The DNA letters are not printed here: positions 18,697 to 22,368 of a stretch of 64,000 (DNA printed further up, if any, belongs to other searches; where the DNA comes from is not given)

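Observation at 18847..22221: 1124-aa membrane protein with poly-(Asp-Gly-Tyr) head and 13 tandem His/Cys3 Zn-ribbon-like modules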

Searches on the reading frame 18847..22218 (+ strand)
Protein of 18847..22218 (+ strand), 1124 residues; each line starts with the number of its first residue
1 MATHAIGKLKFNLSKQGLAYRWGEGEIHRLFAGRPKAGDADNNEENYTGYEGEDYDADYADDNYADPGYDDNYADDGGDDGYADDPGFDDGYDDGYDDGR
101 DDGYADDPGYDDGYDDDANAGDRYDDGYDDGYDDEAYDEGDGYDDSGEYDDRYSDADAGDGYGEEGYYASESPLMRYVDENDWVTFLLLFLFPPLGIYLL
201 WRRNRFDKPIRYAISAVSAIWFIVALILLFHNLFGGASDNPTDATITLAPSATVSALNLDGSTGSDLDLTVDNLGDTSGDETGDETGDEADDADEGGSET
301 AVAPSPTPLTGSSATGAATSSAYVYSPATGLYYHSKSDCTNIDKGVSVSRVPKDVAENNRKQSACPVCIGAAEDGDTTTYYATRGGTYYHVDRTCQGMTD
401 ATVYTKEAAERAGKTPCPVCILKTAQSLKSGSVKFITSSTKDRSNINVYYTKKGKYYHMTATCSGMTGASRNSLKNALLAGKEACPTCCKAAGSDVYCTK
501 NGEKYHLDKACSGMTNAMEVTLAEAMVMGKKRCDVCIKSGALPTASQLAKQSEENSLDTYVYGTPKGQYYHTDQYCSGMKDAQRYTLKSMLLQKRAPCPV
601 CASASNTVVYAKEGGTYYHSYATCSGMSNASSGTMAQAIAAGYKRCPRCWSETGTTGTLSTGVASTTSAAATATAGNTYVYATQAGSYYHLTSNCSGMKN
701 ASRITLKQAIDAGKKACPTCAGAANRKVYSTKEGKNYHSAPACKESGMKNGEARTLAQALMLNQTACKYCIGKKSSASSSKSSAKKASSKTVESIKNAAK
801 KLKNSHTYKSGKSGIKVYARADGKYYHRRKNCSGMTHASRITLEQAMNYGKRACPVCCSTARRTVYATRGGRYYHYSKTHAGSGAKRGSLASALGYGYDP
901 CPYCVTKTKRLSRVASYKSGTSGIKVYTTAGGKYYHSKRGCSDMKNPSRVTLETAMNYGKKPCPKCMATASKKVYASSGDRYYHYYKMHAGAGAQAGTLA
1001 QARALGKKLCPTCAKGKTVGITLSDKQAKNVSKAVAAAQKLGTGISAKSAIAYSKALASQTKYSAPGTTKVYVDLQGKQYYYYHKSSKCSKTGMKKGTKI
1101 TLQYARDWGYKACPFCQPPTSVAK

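Call 3: search_protein_families(library=pfam, proteins=[window:18847-22218:+], max_evalue=1)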
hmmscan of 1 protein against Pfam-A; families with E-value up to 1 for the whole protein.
window:18847-22218:+ (1124 aa): 2 families
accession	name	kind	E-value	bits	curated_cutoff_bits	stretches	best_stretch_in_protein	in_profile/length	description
PF18902.5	DUF5658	-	0.017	16.3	25.2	1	173-226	25-79/82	Domain of unknown function (DUF5658)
PF15792.10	LAS2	-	0.12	13.2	27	1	394-447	15-71/74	Lung adenoma susceptibility protein 2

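Call 4: search_protein_families(library=ncbifam, proteins=[window:18847-22218:+], max_evalue=1)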
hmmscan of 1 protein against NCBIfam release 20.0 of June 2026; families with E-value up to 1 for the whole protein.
window:18847-22218:+ (1124 aa): 3 families
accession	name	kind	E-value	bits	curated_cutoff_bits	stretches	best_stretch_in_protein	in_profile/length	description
NF004270.2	PRK05687.2-1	equivalog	0.17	11.4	180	1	85-117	52-82/223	flagellar assembly protein FliH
NF002552.0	PRK02110.1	equivalog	0.53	10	138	0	412-449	36-73/169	disulfide bond formation protein B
NF009925.1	PRK13386.1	equivalog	0.62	9.3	192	0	88-121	39-70/228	flagellar assembly protein FliH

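Call 10: find_homologous_proteins(query=window:18847-22218:+)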
Query window:18847-22218:+ (1124 aa): 237 proteins with E <= 0.001 among 8000 candidates; the best 120 are listed.
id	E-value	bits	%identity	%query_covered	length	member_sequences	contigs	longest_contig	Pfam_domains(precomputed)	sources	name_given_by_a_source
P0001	0.0e+0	2373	89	100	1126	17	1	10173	-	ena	-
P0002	0.0e+0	2099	78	100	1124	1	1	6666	-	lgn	-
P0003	0.0e+0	2074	80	100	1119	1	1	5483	-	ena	-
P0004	0.0e+0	2057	82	100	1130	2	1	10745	-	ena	-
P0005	0.0e+0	2052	84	88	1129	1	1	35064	-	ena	-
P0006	0.0e+0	2041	80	100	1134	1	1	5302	-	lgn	-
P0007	0.0e+0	1527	65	87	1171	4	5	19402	-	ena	-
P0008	0.0e+0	1485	60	100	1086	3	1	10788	-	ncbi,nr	ncbi:MAG: hypothetical protein IJJ45_12065 [Clostridia bacterium]|nr:hypothetical protein [Clostridi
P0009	0.0e+0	1414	61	87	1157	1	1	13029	-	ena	-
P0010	0.0e+0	1349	67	43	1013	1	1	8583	-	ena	-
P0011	0.0e+0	1301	66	67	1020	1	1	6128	-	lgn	-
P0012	0.0e+0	1289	58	86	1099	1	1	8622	-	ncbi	-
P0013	0.0e+0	1259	54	100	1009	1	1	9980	-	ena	-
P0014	0.0e+0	1215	53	86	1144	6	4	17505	-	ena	-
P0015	0.0e+0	1206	54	86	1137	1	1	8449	-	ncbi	-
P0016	0.0e+0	1204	56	89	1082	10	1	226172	-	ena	-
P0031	0.0e+0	1132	51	87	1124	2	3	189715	-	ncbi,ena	-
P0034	0.0e+0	1119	52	84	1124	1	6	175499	-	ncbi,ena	-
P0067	3.7e-288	977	46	100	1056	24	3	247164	-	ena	-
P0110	1.0e-243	830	43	100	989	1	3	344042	-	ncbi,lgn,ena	-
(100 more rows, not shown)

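Call 23: find_encoding_contigs(protein=P0110, flank=6000, max_places=2)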
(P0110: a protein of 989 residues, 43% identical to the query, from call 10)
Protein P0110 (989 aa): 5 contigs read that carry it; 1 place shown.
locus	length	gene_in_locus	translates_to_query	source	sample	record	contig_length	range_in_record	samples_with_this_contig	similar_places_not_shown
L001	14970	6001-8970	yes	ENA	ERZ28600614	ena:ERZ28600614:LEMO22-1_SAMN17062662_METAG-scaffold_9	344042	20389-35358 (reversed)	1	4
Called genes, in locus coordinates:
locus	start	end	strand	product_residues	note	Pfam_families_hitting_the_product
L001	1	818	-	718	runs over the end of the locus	PF03734:YkuD, PF01471:PG_binding_1, PF08239:SH3_3, PF06347:SH3_4 (weak), PF08239:SH3_3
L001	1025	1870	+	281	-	PF02588:YitT_membrane, PF19700:DUF6198, PF10035:DUF2179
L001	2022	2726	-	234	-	-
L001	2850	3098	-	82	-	PF07875:Coat_F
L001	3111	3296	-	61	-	-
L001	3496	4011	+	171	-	PF00583:Acetyltransf_1, PF13673:Acetyltransf_10, PF13508:Acetyltransf_7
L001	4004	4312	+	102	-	PF12643:MazG-like (weak)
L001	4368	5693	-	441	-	PF09587:PGA_cap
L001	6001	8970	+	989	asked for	-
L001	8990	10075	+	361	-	PF01408:GFO_IDH_MocA, PF22725:GFO_IDH_MocA_C3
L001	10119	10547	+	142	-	PF04246:RseC_MucC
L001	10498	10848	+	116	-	PF14595:Thioredoxin_9 (weak), PF00085:Thioredoxin, PF13098:Thioredoxin_2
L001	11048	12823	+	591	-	PF12706:Lactamase_B_2 (weak), PF00753:Lactamase_B, PF22505:RNase_J_b_CASP, PF07521:RMMBL, PF17770:RNase_J_C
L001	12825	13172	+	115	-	PF06133:Com_YlbF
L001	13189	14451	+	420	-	PF02618:YceG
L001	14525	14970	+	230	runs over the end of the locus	PF04542:Sigma70_r2, PF04545:Sigma70_r4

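Call 25: find_encoding_contigs(protein=P0067, flank=5000, max_places=1)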
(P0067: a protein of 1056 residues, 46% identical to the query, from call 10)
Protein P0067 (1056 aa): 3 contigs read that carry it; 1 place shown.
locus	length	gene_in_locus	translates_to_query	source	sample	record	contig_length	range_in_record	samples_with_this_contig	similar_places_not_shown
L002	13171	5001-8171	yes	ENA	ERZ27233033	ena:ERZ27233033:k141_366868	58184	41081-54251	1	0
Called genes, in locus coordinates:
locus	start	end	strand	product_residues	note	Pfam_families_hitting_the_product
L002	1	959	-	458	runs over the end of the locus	PF00480:ROK (weak)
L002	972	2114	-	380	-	PF01979:Amidohydro_1, PF07969:Amidohydro_3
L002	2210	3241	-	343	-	PF00730:HhH-GPD, PF00633:HHH, PF14815:NUDIX_4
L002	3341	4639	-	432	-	PF09587:PGA_cap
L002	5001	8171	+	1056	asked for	-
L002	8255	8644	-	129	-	PF22636:FlK, PF03061:4HBT (weak)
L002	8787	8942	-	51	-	-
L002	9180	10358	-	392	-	PF00248:Aldo_ket_red, PF13746:Fer4_18 (faint), PF13187:Fer4_9, PF13237:Fer4_10 (weak), PF13534:Fer4_17 (weak)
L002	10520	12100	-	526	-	PF13522:GATase_6, PF13537:GATase_7, PF12481:DUF3700, PF00733:Asn_synthase, PF02540:NAD_synthase (weak), PF00733:Asn_synthase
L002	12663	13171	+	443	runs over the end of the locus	PF03951:Gln-synt_N, PF00120:Gln-synt_C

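Call 26: find_encoding_contigs(protein=P0016, flank=5000, max_places=1)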
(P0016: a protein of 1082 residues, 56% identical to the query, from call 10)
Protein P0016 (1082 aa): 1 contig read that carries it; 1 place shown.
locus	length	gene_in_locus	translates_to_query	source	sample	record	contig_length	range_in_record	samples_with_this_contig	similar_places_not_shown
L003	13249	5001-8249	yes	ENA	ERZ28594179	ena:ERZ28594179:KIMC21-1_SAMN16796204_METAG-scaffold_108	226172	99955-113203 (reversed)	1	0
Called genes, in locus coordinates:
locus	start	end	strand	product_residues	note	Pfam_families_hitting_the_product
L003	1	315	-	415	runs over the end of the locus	PF10509:GalKase_gal_bdg, PF00288:GHMP_kinases_N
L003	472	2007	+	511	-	PF01087:GalP_UDP_transf, PF02744:GalP_UDP_tr_C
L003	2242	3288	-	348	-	PF00730:HhH-GPD, PF00633:HHH (faint), PF14815:NUDIX_4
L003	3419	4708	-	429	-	PF09587:PGA_cap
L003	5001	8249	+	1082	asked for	-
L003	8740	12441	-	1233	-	PF18072:FGAR-AT_linker, PF00586:AIRS (faint), PF02769:AIRS_C, PF13507:GATase_5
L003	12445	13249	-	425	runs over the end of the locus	PF02844:GARS_N, PF01071:GARS_A, PF02786:CPSase_L_D2 (weak), PF02843:GARS_C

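Call 27: find_encoding_contigs(protein=P0031, flank=5000, max_places=1)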
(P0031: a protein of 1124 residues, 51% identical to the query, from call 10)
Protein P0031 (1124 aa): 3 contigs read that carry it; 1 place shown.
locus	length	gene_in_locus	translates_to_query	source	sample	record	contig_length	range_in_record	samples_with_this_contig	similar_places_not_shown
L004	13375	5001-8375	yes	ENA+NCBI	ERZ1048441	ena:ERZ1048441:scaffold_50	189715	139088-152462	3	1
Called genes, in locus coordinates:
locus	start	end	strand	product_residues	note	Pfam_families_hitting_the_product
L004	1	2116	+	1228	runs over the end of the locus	PF18072:FGAR-AT_linker, PF02769:AIRS_C, PF13507:GATase_5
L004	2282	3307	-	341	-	PF00730:HhH-GPD, PF14815:NUDIX_4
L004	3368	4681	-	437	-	PF09587:PGA_cap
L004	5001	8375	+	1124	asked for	-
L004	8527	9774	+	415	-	PF10509:GalKase_gal_bdg, PF00288:GHMP_kinases_N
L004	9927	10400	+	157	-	PF02367:TsaE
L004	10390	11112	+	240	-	PF00814:TsaD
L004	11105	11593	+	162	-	PF13302:Acetyltransf_3 (weak), PF13673:Acetyltransf_10, PF00583:Acetyltransf_1, PF13508:Acetyltransf_7, PF08445:FR47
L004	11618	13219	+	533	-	PF08245:Mur_ligase_M, PF02875:Mur_ligase_C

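Call 51: find_related_loci(query=A4, collection=genome_contigs, flank=6000)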
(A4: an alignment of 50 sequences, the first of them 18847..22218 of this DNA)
Query A4 (1124 aa) in genome_contigs; peptide patterns used: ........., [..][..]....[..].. (x = any residue, [..] = any of these).
168 stretches matched a pattern; 78 encode a relative of the query (tblastn E <= 1e-3); 69 distinct loci.
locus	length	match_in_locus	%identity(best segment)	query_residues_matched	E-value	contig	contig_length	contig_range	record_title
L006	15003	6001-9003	94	126-1124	0e+0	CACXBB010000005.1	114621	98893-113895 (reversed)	MAG: uncultured Clostridiales bacterium isolate RUG11088 genome assembly, contig: RUG11088_asm_5, whole genome shotgun s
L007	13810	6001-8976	94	135-1124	0e+0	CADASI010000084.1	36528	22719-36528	MAG: uncultured Clostridiales bacterium isolate RUG13574 genome assembly, contig: RUG13574_asm_84, whole genome shotgun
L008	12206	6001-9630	60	1-1122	0e+0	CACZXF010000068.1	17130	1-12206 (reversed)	MAG: uncultured Clostridiales bacterium isolate RUG13043 genome assembly, contig: RUG13043_asm_68, whole genome shotgun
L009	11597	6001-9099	65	147-1123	0e+0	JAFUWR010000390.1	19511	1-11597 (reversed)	MAG: Clostridia bacterium isolate RGIG4894 Roe_deer_Rumen-2__c479009, whole genome shotgun sequence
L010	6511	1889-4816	65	147-1122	0e+0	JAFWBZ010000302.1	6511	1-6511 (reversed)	MAG: Clostridia bacterium isolate RGIG5601 Sheep_Duodenum-2__c228232, whole genome shotgun sequence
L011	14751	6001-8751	56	155-1122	0e+0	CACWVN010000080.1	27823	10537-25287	MAG: uncultured Clostridiales bacterium isolate RUG10947 genome assembly, contig: RUG10947_asm_80, whole genome shotgun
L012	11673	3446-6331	52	171-1122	0e+0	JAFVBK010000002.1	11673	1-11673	MAG: Clostridia bacterium isolate RGIG5017 Roe_deer_Rumen-5__c8915, whole genome shotgun sequence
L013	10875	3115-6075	52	151-1121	0e+0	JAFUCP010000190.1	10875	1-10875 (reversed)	MAG: Clostridia bacterium isolate RGIG4372 Roe_deer_Jejunum.Co__c304364, whole genome shotgun sequence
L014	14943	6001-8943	53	147-1122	0e+0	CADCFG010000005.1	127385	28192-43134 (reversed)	MAG: uncultured Clostridiales bacterium isolate RUG14601 genome assembly, contig: RUG14601_asm_5, whole genome shotgun s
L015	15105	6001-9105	51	148-1122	0e+0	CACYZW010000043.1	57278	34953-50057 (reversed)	MAG: uncultured Clostridiales bacterium isolate RUG12424 genome assembly, contig: RUG12424_asm_43, whole genome shotgun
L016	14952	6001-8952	53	152-1122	0e+0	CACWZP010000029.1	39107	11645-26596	MAG: uncultured Clostridiales bacterium isolate RUG11065 genome assembly, contig: RUG11065_asm_29, whole genome shotgun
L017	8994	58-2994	52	152-1120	0e+0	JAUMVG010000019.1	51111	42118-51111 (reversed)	MAG: Clostridia bacterium isolate S12M_St_22 NODE_310_length_51111_cov_26.538056, whole genome shotgun sequence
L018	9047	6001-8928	53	152-1123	0e+0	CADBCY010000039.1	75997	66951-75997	MAG: uncultured Clostridiales bacterium isolate RUG13861 genome assembly, contig: RUG13861_asm_39, whole genome shotgun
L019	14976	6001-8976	51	141-1122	0e+0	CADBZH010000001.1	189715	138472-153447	MAG: uncultured Clostridiales bacterium isolate RUG14431 genome assembly, contig: RUG14431_asm_1, whole genome shotgun s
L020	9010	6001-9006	51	157-1122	0e+0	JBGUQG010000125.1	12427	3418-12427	MAG: Christensenellales bacterium isolate ruminal_MAG_145 ruminal_MAG_145_contig_0125, whole genome shotgun sequence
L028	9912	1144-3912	47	145-1124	0e+0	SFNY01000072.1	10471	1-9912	MAG: Clostridiales bacterium isolate W3P1.014 Contig1741, whole genome shotgun sequence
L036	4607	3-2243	49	291-1124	0e+0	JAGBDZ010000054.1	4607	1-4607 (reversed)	MAG: Akkermansia sp. isolate RGIG9032 Water_deer_Rectum-4__c118487, whole genome shotgun sequence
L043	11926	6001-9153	46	1-1124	0e+0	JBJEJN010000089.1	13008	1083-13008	MAG: Aristaeellaceae bacterium isolate PUUB56_bin.008 NODE_2879_length_13008_cov_9.996912, whole genome shotgun sequence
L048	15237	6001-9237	37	1-1124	0e+0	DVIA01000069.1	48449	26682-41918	MAG TPA_asm: Candidatus Pullichristensenella avicola isolate 10205 ChiHcolR34__C353279_L48449_SRR6323501, whole genome s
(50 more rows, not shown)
